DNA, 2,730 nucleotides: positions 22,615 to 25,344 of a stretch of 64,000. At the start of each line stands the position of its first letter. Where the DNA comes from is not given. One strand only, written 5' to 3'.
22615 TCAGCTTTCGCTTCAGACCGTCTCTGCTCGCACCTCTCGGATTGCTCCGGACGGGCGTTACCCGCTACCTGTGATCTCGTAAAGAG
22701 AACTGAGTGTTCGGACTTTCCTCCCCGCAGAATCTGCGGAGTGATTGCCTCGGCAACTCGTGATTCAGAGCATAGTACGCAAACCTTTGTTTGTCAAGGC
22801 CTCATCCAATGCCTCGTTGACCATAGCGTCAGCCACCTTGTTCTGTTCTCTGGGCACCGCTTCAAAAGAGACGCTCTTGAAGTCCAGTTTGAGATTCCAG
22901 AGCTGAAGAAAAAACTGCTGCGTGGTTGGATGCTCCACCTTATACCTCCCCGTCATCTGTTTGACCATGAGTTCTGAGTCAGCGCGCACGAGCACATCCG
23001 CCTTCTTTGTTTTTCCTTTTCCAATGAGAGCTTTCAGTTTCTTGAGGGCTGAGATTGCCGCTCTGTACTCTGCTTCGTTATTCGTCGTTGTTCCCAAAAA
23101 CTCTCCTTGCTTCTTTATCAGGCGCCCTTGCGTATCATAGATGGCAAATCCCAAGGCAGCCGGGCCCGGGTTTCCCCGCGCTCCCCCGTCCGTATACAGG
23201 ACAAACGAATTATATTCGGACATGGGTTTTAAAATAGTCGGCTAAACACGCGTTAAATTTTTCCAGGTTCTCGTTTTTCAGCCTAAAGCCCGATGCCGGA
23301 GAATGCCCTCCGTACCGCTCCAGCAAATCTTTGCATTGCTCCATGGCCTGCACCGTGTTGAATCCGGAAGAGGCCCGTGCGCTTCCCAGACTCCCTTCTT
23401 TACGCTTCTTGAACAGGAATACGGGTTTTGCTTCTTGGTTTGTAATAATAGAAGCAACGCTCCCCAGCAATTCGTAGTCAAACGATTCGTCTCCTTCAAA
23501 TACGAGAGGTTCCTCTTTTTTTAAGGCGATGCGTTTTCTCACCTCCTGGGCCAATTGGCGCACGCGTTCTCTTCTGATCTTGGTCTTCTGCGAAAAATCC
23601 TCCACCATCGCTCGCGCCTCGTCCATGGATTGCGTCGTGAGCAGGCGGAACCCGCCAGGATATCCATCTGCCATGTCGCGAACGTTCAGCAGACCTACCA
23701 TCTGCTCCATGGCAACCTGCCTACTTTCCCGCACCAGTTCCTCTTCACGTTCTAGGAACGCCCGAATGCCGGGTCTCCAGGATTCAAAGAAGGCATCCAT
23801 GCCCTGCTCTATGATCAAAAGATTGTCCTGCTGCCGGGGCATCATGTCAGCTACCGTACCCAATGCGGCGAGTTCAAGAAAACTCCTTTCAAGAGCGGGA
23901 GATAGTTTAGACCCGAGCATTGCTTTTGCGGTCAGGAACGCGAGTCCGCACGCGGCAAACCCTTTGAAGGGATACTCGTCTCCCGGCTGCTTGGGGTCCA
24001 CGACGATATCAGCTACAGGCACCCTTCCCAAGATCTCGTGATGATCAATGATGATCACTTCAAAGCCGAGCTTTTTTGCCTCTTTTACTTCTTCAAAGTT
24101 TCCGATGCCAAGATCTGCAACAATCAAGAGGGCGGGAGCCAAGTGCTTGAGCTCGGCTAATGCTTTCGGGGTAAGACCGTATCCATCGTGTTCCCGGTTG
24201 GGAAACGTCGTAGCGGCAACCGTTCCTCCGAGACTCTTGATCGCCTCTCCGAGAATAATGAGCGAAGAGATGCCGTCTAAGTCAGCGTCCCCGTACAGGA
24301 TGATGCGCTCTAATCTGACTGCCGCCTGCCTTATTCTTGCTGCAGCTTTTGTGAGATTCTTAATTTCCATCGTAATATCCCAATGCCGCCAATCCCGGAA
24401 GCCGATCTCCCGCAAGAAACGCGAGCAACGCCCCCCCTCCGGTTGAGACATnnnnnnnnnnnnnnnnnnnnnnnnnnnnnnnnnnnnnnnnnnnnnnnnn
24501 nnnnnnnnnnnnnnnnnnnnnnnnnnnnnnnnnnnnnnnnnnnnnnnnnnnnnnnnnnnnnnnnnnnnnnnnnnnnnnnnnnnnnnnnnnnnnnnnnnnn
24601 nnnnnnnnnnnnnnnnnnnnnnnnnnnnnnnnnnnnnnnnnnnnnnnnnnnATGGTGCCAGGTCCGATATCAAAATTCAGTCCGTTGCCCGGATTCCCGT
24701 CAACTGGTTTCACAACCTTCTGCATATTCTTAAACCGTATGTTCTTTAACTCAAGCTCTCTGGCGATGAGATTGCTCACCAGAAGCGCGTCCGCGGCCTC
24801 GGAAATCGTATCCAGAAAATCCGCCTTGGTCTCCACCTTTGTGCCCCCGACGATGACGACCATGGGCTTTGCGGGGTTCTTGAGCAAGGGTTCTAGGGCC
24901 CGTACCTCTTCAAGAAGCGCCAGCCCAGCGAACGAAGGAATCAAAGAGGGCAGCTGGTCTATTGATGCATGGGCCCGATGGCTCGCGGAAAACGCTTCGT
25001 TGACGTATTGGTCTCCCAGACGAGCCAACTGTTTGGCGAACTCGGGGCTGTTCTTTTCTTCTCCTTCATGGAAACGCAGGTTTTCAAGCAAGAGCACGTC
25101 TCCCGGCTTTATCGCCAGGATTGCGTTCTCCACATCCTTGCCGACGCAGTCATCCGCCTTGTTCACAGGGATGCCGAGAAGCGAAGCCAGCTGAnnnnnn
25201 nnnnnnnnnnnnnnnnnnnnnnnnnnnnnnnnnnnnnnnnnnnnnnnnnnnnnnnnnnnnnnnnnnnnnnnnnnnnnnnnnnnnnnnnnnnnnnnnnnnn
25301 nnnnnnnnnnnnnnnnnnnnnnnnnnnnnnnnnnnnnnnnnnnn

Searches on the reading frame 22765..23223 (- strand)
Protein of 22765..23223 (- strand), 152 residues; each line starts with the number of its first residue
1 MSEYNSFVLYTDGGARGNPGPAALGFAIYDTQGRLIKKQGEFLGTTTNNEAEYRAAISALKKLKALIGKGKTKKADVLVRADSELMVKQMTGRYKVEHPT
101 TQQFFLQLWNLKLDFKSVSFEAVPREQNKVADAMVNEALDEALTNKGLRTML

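Call 64: search_protein_families(library=pfam, proteins=[window:22765-23223:-], max_evalue=0.001)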
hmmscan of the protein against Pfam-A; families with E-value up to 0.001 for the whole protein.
window:22765-23223:- (152 aa): 2 families
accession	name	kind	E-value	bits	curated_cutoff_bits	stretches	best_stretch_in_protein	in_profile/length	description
PF13456.12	RVT_3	-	1.2e-17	64.4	21.6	1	11-138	2-123/123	Reverse transcriptase-like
PF00075.30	RNase_H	-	5.6e-12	46.5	25.8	1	6-124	3-120/141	RNase H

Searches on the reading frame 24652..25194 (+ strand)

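Call 64: search_protein_families(library=pfam, proteins=[window:24652-25194:+], max_evalue=0.001)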
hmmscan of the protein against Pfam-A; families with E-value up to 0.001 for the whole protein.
window:24652-25194:+ (180 aa): 1 family
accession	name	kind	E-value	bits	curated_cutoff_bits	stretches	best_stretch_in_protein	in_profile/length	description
PF17138.9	DUF5111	-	0.00021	21.5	31.9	1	57-122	5-70/122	Domain of unknown function (DUF5111)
